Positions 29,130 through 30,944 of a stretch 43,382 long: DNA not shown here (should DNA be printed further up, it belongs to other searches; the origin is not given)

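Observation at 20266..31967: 11.7 kb translationally coupled operon mixing a HAAT-type ABC importer with an unassigned secreted/membrane protein family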

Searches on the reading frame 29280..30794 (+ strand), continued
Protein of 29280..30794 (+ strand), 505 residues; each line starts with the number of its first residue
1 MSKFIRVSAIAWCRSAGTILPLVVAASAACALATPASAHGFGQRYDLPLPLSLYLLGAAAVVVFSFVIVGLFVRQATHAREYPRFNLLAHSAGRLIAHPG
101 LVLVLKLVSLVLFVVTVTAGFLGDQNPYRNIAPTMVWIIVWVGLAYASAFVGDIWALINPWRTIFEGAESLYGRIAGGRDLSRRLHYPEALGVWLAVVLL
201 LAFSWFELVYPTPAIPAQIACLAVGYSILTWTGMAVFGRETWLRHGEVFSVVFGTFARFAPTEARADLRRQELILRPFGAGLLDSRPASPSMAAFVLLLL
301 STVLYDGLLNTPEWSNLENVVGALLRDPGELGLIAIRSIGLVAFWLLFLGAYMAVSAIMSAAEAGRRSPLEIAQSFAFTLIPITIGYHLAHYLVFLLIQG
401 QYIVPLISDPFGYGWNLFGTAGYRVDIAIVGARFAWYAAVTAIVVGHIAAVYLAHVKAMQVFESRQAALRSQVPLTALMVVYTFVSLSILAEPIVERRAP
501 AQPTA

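Call 106: get_annotated_region(hit=H3, flank=8000)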
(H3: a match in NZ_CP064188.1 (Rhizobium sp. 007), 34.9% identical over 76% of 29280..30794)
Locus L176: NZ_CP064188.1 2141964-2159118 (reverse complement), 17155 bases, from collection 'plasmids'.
description: Rhizobium sp. 007 plasmid unnamed1
organism: Rhizobium sp. 007 (NCBI taxid 2785056)
taxonomy: Bacteria; Pseudomonadota; Alphaproteobacteria; Hyphomicrobiales; Rhizobiaceae; Rhizobium; Rhizobium sp. 007
host: -; source: Onobrychis viciifolia,cell culture,root nodule; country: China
typing (MOB-suite, as given by PLSDB): non-mobilizable
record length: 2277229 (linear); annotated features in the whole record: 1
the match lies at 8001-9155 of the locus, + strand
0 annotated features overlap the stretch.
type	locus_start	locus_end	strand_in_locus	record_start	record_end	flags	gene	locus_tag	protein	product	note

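Call 107: get_annotated_region(hit=H7, flank=7000)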
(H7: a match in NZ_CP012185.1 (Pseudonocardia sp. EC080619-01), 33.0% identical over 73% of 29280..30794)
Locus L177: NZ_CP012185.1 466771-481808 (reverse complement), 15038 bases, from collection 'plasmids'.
description: Pseudonocardia sp. EC080619-01 plasmid pBCI1-2, complete sequence
organism: Pseudonocardia sp. EC080619-01 (NCBI taxid 1096856)
taxonomy: Bacteria; Actinomycetota; Actinomycetes; Pseudonocardiales; Pseudonocardiaceae; Pseudonocardia; Pseudonocardia sp. EC080619-01
host: -; source: Apterostigma dentigerum; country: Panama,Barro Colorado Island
typing (MOB-suite, as given by PLSDB): mobilizable; relaxase MOBF
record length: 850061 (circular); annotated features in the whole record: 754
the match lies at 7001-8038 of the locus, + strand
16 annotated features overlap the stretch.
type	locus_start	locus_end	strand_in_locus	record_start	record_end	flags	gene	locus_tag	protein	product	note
CDS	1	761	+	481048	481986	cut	-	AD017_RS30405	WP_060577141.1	VOC family protein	-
CDS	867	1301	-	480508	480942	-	-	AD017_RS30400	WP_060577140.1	helix-turn-helix domain-containing protein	-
CDS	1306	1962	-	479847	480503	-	-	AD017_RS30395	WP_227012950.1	nucleotidyl transferase AbiEii/AbiGii toxin family protein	-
CDS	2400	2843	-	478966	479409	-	-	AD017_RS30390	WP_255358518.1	acylphosphatase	-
CDS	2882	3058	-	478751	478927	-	-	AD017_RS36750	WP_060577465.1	HypC/HybG/HupF family hydrogenase formation chaperone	-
CDS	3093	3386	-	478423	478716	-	-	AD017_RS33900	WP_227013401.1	PadR family transcriptional regulator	-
CDS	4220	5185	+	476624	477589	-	-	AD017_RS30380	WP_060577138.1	hypothetical protein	-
CDS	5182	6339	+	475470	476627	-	-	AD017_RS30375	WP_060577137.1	hypothetical protein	-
CDS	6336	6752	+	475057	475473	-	-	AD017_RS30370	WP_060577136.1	hypothetical protein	-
CDS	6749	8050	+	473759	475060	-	-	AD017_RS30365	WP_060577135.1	hypothetical protein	-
CDS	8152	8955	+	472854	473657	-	-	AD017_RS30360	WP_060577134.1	histidine kinase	GO:0000160 - phosphorelay signal transduction system [Evidence IEA]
CDS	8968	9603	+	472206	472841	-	-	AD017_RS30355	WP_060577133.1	response regulator transcription factor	GO:0000160 - phosphorelay signal transduction system [Evidence IEA]; GO:0006355 - regulation of DNA-templated ...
CDS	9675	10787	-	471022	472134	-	-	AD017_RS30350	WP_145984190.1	hypothetical protein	-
CDS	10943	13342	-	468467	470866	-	-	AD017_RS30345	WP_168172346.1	galactose oxidase early set domain-containing protein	-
CDS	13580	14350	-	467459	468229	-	-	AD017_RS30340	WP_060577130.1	phosphotransferase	-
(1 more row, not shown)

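Call 108: get_annotated_region(hit=H23, flank=7000)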
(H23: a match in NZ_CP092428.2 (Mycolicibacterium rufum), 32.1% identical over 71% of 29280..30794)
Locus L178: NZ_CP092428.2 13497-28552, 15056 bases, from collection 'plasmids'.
description: Mycolicibacterium rufum strain JCM 16372 plasmid unnamed, complete sequence
organism: Mycolicibacterium rufum (NCBI taxid 318424)
taxonomy: Bacteria; Actinomycetota; Actinomycetes; Mycobacteriales; Mycobacteriaceae; Mycolicibacterium; Mycolicibacterium rufum
host: -; source: -; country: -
typing (MOB-suite, as given by PLSDB): mobilizable; relaxase MOBF
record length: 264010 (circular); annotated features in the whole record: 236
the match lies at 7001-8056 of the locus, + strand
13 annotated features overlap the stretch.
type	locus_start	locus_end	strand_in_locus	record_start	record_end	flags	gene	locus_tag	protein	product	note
CDS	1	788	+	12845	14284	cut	-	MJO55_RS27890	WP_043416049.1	FAD-dependent oxidoreductase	-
CDS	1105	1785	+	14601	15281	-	-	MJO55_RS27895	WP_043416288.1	DUF433 domain-containing protein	-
CDS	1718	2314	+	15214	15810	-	-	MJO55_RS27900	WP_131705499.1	hypothetical protein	-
CDS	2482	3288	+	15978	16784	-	-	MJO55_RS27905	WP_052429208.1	sterol desaturase family protein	GO:0008610 - lipid biosynthetic process [Evidence IEA]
CDS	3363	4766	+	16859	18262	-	-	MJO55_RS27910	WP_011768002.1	IS1380 family transposase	-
CDS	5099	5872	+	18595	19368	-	-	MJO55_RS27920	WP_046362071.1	helix-turn-helix transcriptional regulator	GO:0006355 - regulation of DNA-templated transcription [Evidence IEA]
CDS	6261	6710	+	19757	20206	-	-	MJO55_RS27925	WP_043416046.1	hypothetical protein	-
CDS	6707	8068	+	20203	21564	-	-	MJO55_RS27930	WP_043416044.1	hypothetical protein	-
CDS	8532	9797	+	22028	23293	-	-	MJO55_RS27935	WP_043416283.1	Ig-like domain-containing protein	-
CDS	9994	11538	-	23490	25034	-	-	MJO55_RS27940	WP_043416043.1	fused MFS/spermidine synthase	-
CDS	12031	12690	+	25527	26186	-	-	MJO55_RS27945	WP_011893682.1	thioredoxin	-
CDS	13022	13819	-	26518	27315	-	-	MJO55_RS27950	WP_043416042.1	CbtA family protein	-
CDS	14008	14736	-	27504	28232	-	-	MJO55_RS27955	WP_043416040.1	lytic murein transglycosylase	-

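Call 109: get_annotated_region(hit=H24, flank=6000)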
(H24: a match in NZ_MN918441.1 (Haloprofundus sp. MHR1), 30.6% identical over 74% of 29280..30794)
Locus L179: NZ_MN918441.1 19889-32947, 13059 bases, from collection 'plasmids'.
description: Haloprofundus sp. MHR1 plasmid pMHR1-1, complete sequence
organism: Haloprofundus sp. MHR1 (NCBI taxid 2572921)
taxonomy: Archaea; Euryarchaeota; Halobacteria; Halobacteriales; Haloferacaceae; Haloprofundus; Haloprofundus sp. MHR1
host: -; source: -; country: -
typing (MOB-suite, as given by PLSDB): non-mobilizable; mating-pair formation MPF_T
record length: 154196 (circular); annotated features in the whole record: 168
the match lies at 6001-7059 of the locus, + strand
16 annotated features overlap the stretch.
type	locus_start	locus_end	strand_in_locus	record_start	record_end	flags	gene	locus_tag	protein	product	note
CDS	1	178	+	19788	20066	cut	-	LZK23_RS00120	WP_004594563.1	hypothetical protein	-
CDS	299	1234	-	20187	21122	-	-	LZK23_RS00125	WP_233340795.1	cation diffusion facilitator family transporter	-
CDS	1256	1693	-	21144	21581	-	-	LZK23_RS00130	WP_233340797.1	hypothetical protein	-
CDS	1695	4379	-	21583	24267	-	-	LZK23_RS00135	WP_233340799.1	heavy metal translocating P-type ATPase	-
CDS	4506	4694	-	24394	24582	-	-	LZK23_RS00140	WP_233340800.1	hypothetical protein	-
CDS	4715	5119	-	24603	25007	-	-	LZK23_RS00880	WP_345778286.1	hypothetical protein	-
CDS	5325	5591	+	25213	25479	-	-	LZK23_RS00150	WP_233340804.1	DNA-binding protein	-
CDS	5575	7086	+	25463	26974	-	-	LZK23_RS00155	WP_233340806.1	hypothetical protein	-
CDS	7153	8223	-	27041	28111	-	-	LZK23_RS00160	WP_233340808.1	iron transporter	-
CDS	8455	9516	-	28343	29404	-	-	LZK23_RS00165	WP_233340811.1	iron transporter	-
CDS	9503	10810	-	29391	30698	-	-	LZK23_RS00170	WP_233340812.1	twin-arginine translocation signal domain-containing protein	-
CDS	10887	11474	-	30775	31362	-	-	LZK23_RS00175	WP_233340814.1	methyltransferase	-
CDS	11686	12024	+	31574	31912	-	-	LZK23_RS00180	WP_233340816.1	hypothetical protein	-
CDS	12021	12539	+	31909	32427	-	-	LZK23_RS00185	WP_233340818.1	winged helix-turn-helix transcriptional regulator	-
CDS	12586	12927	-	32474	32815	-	-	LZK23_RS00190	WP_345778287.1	plastocyanin/azurin family copper-binding protein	-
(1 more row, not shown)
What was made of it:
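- In a metal island with a P-type ATPase, a CDF transporter and a plastocyanin-like gene (call 109).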
